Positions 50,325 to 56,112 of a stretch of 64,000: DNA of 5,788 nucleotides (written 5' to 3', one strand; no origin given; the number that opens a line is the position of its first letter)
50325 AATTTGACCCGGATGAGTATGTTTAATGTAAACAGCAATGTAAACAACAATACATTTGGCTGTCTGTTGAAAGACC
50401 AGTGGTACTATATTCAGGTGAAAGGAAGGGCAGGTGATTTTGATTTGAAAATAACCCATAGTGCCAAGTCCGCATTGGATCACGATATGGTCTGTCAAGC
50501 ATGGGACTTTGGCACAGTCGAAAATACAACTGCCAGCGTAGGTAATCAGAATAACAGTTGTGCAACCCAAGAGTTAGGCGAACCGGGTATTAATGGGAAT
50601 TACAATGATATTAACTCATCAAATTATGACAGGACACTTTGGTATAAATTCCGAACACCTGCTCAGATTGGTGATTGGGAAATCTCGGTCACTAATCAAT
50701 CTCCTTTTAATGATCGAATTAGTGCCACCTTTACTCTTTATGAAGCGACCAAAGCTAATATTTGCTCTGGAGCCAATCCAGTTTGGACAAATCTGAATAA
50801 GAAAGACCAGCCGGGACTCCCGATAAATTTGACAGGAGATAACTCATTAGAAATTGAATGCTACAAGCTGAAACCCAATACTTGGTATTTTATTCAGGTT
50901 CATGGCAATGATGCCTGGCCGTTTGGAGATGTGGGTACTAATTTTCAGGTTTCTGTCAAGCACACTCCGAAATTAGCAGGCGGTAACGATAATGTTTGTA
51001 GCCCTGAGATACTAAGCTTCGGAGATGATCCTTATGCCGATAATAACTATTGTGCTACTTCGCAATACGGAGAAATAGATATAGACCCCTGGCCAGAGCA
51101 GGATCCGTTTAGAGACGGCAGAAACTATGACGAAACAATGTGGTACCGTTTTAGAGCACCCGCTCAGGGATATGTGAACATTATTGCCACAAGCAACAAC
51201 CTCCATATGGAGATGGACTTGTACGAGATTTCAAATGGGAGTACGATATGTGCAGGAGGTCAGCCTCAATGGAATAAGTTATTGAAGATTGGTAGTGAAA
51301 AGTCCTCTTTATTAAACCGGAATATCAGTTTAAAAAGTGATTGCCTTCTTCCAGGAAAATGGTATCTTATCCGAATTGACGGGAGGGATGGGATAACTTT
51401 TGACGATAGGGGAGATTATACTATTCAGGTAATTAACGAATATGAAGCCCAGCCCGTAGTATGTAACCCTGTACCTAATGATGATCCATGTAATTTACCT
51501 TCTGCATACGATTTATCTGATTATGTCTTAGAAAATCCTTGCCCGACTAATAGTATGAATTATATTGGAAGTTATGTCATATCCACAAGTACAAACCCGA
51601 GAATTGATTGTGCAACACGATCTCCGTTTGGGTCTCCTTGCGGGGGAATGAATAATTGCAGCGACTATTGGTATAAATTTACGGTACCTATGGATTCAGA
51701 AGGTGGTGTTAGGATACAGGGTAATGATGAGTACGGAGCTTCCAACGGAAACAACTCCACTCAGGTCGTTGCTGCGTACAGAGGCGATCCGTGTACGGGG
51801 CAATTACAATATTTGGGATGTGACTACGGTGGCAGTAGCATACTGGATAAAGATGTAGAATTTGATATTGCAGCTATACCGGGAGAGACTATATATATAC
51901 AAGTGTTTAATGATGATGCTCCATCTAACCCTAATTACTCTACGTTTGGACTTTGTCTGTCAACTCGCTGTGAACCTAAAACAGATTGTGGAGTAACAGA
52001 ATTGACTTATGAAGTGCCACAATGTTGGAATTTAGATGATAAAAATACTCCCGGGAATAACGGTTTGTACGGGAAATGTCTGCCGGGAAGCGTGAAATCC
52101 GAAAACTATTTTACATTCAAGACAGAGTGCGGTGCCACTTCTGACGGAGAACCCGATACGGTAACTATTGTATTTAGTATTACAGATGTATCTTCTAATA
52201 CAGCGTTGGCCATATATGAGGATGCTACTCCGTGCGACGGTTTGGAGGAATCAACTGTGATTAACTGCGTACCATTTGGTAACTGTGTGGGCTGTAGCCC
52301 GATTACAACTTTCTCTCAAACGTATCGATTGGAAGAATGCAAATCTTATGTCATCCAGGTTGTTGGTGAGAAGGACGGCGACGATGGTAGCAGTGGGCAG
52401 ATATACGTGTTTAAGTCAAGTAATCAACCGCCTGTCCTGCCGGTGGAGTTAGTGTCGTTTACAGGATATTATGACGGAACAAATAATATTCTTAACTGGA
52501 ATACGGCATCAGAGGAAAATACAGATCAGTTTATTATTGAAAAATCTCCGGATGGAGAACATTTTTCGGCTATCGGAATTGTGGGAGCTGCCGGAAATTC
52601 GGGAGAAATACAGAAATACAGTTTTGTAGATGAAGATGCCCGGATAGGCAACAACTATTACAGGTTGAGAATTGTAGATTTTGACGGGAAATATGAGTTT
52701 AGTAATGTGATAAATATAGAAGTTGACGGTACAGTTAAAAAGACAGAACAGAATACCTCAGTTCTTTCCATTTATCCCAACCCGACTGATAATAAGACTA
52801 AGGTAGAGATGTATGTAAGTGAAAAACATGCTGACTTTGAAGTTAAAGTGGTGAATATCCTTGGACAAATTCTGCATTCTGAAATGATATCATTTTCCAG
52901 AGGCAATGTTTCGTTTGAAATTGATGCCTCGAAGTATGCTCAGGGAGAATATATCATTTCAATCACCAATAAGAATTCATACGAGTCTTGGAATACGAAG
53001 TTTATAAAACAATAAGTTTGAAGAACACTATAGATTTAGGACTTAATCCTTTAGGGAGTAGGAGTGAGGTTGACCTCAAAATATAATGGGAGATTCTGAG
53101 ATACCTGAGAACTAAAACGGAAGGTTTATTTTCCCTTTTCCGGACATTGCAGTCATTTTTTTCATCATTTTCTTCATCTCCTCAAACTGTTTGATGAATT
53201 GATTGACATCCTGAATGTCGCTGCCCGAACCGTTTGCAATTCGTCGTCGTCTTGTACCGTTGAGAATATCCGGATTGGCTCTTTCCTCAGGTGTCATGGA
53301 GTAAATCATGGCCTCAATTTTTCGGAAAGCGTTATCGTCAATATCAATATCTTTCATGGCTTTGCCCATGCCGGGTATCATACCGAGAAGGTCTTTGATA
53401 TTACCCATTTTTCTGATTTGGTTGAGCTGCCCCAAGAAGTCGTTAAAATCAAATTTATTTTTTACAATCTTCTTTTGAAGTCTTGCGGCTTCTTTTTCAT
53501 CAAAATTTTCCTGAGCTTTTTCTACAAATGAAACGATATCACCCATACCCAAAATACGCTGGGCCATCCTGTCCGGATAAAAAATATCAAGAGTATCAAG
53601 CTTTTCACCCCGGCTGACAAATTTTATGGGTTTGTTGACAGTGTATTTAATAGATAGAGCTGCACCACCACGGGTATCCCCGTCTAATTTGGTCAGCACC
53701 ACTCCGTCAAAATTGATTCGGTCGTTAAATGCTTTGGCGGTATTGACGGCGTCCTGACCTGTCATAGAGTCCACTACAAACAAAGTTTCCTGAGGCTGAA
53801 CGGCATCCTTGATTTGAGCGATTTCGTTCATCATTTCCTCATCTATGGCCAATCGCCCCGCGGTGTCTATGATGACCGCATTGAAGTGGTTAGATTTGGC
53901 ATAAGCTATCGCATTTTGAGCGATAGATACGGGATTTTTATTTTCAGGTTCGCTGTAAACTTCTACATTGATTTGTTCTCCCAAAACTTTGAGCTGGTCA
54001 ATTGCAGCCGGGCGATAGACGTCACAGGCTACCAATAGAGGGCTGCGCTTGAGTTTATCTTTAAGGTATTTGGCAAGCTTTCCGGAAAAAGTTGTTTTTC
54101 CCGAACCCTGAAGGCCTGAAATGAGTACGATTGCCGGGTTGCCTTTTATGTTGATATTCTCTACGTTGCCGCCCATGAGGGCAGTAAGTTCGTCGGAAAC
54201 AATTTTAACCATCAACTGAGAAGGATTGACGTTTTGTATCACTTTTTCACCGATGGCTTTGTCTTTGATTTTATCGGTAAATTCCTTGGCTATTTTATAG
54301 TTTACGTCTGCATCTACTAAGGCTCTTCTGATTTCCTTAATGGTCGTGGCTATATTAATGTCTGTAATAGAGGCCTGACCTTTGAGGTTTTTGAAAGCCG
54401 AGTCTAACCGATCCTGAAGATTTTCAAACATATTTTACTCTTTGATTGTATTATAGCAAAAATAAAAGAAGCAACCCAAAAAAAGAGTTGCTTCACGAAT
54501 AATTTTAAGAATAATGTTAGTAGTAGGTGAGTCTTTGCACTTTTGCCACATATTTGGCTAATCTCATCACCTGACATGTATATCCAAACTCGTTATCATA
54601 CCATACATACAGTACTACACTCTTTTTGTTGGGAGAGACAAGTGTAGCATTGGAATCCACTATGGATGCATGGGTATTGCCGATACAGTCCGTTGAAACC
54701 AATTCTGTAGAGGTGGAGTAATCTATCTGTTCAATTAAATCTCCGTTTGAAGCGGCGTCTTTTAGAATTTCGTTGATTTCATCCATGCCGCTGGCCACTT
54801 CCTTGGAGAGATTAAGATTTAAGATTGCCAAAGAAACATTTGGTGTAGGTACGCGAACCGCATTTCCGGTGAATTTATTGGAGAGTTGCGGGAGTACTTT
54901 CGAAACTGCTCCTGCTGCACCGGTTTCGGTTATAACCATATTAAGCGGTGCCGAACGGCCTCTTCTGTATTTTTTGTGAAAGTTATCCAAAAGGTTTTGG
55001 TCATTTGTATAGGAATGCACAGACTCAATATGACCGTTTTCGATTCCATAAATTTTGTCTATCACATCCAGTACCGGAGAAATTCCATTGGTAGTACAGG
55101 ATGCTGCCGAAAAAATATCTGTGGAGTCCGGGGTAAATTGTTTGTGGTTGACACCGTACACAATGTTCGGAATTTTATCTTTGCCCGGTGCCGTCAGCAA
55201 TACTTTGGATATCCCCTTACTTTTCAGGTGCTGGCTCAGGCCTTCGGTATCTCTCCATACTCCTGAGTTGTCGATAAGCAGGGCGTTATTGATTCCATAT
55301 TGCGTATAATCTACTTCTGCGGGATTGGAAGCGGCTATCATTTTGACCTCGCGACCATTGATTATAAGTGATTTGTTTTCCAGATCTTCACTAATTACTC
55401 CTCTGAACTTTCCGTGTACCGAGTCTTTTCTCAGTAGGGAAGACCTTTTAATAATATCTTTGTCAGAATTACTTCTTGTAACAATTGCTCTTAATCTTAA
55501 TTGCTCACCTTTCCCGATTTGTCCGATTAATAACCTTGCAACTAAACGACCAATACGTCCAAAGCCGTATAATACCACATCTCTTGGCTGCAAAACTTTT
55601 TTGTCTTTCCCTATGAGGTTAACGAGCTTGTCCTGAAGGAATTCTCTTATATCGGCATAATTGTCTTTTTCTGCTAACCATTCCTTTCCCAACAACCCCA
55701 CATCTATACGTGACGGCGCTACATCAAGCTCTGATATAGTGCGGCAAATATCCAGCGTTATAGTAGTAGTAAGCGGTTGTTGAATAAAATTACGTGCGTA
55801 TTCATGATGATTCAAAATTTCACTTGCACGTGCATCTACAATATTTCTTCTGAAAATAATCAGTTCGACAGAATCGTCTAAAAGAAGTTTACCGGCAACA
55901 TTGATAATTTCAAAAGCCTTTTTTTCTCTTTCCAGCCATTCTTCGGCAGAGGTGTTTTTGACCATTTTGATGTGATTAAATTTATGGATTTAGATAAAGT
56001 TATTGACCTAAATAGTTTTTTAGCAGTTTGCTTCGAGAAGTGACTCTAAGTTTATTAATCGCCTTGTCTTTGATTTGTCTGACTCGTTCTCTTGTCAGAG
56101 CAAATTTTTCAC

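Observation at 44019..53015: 9-kb gene for a 2998-aa T9SS cargo made almost entirely of about 15 tandem, uncharacterised Cys-bearing PPC-like modules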

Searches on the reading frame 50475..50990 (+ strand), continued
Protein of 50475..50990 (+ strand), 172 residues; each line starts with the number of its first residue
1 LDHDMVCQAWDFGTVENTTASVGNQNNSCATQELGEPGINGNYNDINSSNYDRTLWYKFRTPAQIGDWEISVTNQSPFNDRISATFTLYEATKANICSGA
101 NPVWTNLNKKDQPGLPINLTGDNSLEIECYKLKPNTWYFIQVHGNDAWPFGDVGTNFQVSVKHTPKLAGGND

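Call 88: list_cluster_members(proteins=[P0118, P0121, P0139, P0152, P0108, P0070, P0099, P0031, P0044, P0175])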
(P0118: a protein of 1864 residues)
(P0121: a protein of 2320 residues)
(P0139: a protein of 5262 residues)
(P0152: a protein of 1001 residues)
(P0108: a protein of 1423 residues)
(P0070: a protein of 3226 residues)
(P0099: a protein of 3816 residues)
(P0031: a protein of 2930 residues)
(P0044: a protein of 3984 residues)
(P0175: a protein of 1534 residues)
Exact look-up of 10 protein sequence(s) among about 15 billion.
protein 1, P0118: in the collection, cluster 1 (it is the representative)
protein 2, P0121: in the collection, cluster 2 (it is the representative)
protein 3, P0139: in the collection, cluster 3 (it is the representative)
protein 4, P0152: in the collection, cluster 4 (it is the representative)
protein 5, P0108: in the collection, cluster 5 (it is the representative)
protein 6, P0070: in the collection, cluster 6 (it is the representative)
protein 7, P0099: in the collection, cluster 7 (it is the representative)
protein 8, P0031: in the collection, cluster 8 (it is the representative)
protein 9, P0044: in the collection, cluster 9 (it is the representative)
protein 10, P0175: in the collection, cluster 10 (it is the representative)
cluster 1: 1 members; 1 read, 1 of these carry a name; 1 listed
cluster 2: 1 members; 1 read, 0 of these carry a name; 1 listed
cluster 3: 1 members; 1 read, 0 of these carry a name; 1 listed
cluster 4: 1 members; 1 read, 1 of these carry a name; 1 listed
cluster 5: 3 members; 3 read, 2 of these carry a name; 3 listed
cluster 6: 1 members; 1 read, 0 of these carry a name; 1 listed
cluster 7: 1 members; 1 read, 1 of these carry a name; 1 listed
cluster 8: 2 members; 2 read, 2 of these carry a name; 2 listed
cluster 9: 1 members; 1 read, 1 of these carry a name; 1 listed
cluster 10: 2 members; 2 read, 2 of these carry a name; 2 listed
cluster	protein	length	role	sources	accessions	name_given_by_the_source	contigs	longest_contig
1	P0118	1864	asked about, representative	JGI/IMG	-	hypothetical protein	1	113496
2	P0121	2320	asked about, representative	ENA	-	-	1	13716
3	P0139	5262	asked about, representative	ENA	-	-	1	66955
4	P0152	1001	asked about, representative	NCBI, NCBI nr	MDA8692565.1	hypothetical protein N9L92_00775 [Saprospiraceae bacterium] | hypothetical protein [Saprospiraceae bacterium]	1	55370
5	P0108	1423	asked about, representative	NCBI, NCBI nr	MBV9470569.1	MAG: hypothetical protein JOZ57_15120, partial [Abitibacteriaceae bacterium] | hypothetical protein [Abditibacteriaceae bacterium]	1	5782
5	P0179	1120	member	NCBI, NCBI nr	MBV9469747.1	MAG: hypothetical protein JOZ57_10945, partial [Abitibacteriaceae bacterium] | hypothetical protein [Abditibacteriaceae bacterium]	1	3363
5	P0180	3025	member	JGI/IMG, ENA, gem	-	-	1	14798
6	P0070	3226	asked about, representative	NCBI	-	-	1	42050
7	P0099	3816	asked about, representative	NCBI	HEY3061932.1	MAG TPA: CARDB domain-containing protein, partial [Chloroflexota bacterium]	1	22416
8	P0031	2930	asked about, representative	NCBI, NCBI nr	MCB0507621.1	MAG: T9SS type A sorting domain-containing protein [Bacteroidetes bacterium] | T9SS type A sorting domain-containing protein [Bacteroidota bacterium]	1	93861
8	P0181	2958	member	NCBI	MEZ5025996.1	MAG: T9SS type A sorting domain-containing protein [Chitinophagales bacterium]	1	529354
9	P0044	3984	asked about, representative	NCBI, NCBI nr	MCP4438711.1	MAG: T9SS type B sorting domain-containing protein [Aureispira sp.] | T9SS type B sorting domain-containing protein [Aureispira sp.]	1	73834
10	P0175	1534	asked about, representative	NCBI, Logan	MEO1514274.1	MAG: gliding motility-associated C-terminal domain-containing protein [Bacteroidota ...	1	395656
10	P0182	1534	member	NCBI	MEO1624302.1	MAG: gliding motility-associated C-terminal domain-containing protein [Bacteroidota ...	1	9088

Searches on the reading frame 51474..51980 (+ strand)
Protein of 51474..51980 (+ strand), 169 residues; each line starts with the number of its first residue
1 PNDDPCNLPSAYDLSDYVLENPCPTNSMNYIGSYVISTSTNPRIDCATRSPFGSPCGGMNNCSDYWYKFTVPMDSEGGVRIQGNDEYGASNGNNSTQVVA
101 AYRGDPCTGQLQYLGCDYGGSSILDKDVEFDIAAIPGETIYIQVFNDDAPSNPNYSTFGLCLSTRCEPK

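Call 72: search_protein_families(library=pfam, proteins=[window:51474-51980:+], max_evalue=5)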
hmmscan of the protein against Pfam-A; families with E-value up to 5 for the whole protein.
window:51474-51980:+ (169 aa): 1 family
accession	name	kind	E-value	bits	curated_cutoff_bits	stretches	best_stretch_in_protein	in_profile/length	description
PF23759.1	GBD_T9SS_assoc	-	0.004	17.9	27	1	39-86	20-65/116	Galactose binding domain-like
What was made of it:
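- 51474..51980 (+): Module 13 (aa 2486-2654): divergent module. It carries the best single Pfam PF23759 (GBD_T9SS_assoc) stretch. Scanned alone, the module scores 17.9 bits (call 72).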

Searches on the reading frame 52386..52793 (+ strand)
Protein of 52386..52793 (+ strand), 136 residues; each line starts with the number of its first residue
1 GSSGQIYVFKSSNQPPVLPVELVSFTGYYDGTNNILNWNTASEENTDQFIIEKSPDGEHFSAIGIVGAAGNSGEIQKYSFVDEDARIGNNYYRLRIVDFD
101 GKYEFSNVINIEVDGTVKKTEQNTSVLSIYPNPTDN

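Call 72: search_protein_families(library=pfam, proteins=[window:52386-52793:+], max_evalue=5)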
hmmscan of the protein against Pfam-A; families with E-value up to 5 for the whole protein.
window:52386-52793:+ (136 aa): 2 families
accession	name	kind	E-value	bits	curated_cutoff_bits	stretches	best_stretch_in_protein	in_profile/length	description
PF09116.15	gp45-slide_C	-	0.11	13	25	1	60-112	21-71/105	gp45 sliding clamp, C terminal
PF06163.17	DUF977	-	0.13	12.7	22.1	1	33-58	69-94/134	Bacterial protein of unknown function (DUF977)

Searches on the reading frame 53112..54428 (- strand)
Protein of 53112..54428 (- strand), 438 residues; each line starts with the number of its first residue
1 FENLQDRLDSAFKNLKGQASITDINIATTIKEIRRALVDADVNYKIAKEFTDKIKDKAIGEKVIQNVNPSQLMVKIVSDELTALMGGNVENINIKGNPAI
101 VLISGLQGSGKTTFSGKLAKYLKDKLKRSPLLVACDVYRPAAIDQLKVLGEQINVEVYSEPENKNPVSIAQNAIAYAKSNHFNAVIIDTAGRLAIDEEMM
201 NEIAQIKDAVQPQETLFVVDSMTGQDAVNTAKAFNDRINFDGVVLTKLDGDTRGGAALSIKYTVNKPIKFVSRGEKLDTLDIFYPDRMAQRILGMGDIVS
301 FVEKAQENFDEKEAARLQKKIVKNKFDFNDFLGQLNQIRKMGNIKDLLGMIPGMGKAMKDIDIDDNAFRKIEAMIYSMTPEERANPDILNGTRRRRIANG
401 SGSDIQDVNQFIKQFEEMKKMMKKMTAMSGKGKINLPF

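Call 22: search_protein_families(library=pfam, proteins=[window:53112-54428:-], max_evalue=0.001)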
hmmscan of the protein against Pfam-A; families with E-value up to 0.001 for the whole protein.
window:53112-54428:- (438 aa): 10 families
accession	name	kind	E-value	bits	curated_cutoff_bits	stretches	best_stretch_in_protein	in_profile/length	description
PF00448.28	SRP54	-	1.2e-74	250.6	22.7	1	99-294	2-196/196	SRP54-type protein, GTPase domain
PF02978.25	SRP_SPB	-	3e-36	124.1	27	1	325-422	1-91/91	Signal peptide binding domain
PF02881.24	SRP54_N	-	2.1e-19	69.9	22.4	1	4-81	1-75/75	SRP54-type protein, helical bundle domain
PF06414.18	Zeta_toxin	-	5.8e-06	26.3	22.3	1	96-190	14-103/199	Zeta toxin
PF09439.16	SRPRB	-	2.2e-05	24.3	25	0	166-230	32-92/178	Signal recognition particle receptor beta subunit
PF13401.12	AAA_22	-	4.4e-05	24.2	27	1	98-211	5-111/130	AAA domain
PF02492.25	cobW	-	6.8e-05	23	20.7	1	100-250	2-155/180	CobW/HypB/UreG, nucleotide-binding domain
PF01656.29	CbiA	-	8.5e-05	23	25.4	1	100-253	1-88/125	CobQ/CobB/MinD/ParA nucleotide binding domain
PF20720.3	nSTAND3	-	0.00033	20.8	27.2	0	100-125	19-44/155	Novel STAND NTPase 3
PF13191.12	AAA_16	-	0.0005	21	32.6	1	96-222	22-141/167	AAA ATPase domain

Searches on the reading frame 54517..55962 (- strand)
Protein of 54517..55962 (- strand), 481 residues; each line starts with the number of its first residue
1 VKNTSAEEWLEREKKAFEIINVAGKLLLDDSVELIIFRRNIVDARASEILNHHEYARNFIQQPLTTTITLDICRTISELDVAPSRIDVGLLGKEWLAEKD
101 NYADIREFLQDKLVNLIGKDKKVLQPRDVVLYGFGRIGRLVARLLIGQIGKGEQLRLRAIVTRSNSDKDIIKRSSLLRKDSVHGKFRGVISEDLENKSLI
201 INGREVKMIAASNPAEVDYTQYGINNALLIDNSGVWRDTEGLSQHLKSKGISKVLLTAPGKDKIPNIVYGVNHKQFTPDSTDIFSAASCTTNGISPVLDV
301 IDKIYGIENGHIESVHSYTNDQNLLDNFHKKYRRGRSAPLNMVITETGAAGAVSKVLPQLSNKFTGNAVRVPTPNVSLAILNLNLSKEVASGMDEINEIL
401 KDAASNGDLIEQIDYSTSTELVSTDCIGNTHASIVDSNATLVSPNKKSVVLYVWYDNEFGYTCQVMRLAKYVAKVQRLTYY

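Call 22: search_protein_families(library=pfam, proteins=[window:54517-55962:-], max_evalue=0.001)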
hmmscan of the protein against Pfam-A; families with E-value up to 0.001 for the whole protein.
window:54517-55962:- (481 aa): 2 families
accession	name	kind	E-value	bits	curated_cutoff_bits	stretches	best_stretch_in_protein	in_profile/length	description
PF02800.25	Gp_dh_C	-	1.4e-41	142.1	24.4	1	295-455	2-158/158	Glyceraldehyde 3-phosphate dehydrogenase, C-terminal domain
PF00044.30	Gp_dh_N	-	7.2e-19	68.4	31.7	1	128-238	2-100/101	Glyceraldehyde 3-phosphate dehydrogenase, NAD binding domain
